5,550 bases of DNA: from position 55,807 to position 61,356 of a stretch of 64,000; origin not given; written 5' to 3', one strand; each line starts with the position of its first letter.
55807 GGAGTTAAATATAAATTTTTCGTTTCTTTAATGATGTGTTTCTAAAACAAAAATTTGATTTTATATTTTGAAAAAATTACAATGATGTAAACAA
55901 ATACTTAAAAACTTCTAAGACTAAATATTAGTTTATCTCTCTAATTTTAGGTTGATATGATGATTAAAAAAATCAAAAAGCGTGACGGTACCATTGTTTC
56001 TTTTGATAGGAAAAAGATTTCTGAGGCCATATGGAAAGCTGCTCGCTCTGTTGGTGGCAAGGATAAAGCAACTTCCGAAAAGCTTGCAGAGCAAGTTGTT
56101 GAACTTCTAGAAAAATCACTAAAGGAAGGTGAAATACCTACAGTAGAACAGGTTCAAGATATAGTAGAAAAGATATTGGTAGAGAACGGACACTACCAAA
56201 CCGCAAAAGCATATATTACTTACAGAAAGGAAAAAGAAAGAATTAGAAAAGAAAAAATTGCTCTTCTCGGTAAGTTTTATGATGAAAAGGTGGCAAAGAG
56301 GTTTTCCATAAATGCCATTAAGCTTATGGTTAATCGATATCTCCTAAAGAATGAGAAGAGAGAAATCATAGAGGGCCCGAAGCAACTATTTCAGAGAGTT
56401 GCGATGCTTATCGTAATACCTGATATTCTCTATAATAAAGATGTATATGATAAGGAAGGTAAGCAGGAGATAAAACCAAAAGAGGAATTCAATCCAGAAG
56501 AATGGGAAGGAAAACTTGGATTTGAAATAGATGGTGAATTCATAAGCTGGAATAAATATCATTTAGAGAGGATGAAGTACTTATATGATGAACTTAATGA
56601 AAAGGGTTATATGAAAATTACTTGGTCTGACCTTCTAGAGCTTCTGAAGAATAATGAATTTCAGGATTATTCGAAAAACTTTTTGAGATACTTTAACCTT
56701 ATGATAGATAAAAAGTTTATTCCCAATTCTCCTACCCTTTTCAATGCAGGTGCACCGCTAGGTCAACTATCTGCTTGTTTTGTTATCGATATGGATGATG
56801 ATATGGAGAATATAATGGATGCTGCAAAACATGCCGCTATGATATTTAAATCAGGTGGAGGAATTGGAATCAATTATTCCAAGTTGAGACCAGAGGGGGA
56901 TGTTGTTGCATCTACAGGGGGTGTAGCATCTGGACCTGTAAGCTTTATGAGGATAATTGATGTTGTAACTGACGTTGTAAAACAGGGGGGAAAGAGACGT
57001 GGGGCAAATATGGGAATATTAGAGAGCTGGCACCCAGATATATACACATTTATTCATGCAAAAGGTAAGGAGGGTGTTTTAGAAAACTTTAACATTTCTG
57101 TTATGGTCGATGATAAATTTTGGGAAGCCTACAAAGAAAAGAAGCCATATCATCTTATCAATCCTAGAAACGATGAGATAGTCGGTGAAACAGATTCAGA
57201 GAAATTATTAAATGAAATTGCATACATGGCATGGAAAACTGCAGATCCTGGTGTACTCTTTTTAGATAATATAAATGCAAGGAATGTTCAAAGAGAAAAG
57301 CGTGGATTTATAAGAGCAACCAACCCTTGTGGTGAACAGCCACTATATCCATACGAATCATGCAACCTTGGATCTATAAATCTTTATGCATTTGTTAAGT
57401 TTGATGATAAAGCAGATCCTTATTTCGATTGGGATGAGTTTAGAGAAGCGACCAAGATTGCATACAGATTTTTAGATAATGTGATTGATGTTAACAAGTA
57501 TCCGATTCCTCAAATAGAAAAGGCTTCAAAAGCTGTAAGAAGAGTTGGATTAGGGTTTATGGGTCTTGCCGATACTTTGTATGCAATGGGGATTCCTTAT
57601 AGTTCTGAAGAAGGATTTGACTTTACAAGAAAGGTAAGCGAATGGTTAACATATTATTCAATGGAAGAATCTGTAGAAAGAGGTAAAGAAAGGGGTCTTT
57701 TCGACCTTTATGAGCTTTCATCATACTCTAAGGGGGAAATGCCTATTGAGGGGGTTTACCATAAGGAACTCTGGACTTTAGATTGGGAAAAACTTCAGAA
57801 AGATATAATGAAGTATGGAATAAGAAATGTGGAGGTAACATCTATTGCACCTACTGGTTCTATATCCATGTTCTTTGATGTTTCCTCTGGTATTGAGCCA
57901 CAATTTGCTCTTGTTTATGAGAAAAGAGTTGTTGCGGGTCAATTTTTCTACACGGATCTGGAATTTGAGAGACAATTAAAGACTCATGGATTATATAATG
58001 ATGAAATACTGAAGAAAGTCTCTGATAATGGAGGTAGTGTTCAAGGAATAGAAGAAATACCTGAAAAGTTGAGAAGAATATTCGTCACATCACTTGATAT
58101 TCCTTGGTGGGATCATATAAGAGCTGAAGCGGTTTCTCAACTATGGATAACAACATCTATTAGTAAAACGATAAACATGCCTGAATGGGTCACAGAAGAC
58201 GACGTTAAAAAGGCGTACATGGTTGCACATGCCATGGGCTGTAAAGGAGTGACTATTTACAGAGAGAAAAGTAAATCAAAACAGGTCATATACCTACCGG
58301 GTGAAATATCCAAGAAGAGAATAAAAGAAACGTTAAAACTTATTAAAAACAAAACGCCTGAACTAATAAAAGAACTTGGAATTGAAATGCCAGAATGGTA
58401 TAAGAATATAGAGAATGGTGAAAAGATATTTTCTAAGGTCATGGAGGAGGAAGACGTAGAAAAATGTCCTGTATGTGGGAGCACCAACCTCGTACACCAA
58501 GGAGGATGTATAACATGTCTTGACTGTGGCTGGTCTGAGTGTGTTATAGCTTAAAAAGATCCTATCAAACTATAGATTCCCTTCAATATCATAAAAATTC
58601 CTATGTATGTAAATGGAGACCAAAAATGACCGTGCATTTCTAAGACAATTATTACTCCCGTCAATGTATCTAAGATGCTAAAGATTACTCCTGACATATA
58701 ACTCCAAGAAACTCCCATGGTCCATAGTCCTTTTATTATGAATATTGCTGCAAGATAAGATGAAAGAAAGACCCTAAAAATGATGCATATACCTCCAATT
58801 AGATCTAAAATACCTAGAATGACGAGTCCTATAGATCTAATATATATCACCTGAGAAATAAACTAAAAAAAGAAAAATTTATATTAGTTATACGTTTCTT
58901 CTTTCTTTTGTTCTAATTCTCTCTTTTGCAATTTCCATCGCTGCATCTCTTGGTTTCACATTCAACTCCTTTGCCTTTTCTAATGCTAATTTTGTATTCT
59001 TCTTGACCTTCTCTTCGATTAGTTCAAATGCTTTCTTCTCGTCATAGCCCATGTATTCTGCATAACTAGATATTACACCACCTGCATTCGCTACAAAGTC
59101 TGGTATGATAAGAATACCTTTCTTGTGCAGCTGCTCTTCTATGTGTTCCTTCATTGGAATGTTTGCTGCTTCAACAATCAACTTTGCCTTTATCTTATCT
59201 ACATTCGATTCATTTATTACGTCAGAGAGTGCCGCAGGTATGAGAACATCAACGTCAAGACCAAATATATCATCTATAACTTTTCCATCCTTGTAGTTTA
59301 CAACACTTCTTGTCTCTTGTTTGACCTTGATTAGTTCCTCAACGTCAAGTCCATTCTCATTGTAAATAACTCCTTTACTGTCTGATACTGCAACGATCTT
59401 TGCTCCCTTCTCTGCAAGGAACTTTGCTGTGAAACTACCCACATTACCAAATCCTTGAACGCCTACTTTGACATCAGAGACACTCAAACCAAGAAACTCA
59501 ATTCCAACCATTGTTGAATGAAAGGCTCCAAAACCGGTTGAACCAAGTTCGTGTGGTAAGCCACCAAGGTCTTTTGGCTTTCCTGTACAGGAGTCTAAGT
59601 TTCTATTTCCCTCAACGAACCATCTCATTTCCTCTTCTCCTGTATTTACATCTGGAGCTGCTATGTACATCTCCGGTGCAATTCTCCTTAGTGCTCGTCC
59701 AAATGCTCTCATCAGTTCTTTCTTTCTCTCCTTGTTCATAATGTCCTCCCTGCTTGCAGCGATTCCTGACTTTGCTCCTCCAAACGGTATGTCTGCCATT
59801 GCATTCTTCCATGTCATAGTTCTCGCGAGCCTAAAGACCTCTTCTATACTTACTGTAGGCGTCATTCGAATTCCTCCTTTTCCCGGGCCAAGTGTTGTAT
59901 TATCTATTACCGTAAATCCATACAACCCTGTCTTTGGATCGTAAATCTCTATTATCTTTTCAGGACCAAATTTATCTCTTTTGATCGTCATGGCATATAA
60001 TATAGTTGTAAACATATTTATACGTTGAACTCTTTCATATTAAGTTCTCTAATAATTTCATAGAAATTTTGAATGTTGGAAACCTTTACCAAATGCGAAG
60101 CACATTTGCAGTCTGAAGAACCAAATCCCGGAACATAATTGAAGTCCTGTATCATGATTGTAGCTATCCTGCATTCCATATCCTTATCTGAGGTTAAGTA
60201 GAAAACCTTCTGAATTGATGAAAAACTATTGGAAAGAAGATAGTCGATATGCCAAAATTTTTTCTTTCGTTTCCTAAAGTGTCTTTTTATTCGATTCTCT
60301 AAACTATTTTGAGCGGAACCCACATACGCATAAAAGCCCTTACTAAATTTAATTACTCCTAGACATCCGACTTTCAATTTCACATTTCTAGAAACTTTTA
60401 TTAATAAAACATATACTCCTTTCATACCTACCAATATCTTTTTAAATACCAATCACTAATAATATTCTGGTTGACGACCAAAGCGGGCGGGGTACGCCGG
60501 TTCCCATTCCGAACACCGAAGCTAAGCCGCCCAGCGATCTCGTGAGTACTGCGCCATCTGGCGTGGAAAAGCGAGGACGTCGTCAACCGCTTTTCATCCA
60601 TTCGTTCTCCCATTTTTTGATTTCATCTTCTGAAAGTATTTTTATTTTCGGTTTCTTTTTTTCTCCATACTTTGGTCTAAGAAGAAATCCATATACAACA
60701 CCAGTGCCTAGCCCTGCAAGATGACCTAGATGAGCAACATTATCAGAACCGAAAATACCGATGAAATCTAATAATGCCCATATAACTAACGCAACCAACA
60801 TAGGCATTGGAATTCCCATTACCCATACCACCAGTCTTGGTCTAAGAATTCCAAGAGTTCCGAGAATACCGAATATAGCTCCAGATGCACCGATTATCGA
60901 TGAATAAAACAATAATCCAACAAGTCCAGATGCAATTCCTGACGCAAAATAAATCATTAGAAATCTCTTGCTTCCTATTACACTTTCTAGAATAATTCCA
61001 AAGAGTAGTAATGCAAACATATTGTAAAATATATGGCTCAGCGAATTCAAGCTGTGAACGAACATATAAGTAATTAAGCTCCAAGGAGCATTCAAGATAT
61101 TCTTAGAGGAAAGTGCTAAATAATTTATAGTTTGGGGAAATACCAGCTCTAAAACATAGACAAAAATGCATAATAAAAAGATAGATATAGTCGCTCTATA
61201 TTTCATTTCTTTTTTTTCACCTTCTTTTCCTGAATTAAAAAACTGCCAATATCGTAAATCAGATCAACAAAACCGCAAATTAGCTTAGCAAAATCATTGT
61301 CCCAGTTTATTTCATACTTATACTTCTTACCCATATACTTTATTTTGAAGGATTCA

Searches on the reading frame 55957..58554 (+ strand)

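Call 9: search_protein_families(library=pfam, proteins=[window:55957-58554:+])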
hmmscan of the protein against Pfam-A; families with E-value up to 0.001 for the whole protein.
window:55957-58554:+ (865 aa): 3 families
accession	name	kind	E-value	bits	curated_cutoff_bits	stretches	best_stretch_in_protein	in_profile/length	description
PF02867.20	Ribonuc_red_lgC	-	6.1e-158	527.1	23.9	1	272-768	1-523/523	Ribonucleotide reductase, barrel domain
PF03477.21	ATP-cone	-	3.2e-22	79.3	25.8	1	5-94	2-87/88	ATP cone domain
PF00317.26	Ribonuc_red_lgN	-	2.4e-17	63.2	28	1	115-269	2-77/77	Ribonucleotide reductase, all-alpha domain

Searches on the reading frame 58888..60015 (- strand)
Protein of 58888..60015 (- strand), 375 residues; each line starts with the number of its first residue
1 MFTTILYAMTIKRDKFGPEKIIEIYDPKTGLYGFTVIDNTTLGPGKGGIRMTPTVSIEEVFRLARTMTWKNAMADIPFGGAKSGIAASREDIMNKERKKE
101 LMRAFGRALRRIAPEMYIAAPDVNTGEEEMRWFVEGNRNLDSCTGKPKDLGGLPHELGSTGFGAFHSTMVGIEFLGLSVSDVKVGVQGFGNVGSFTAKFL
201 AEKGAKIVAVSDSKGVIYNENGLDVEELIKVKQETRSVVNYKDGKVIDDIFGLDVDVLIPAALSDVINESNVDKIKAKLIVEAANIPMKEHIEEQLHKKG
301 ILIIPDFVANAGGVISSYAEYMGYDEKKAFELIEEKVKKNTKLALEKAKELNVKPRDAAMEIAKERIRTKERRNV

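Call 9: search_protein_families(library=pfam, proteins=[window:58888-60015:-])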
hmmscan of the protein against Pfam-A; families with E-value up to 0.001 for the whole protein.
window:58888-60015:- (375 aa): 3 families
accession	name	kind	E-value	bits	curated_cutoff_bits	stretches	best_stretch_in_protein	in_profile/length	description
PF00208.27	ELFV_dehydrog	-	5.7e-56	190.4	23.4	1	151-370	1-236/241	Glutamate/Leucine/Phenylalanine/Valine dehydrogenase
PF02812.23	ELFV_dehydrog_N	-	1.1e-28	100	25.3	1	18-135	1-125/129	Glu/Leu/Phe/Val dehydrogenase, dimerisation domain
PF02826.25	2-Hacid_dh_C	-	0.00017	21.4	25.1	1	174-236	29-93/178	D-isomer specific 2-hydroxyacid dehydrogenase, NAD binding domain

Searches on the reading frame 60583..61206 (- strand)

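Call 9: search_protein_families(library=pfam, proteins=[window:60583-61206:-])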
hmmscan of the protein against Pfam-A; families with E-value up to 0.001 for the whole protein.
window:60583-61206:- (207 aa): 1 family
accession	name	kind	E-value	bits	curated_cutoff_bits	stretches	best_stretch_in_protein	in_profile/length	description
PF01694.28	Rhomboid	-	8.9e-29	101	22.6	1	41-178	4-142/143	Rhomboid domain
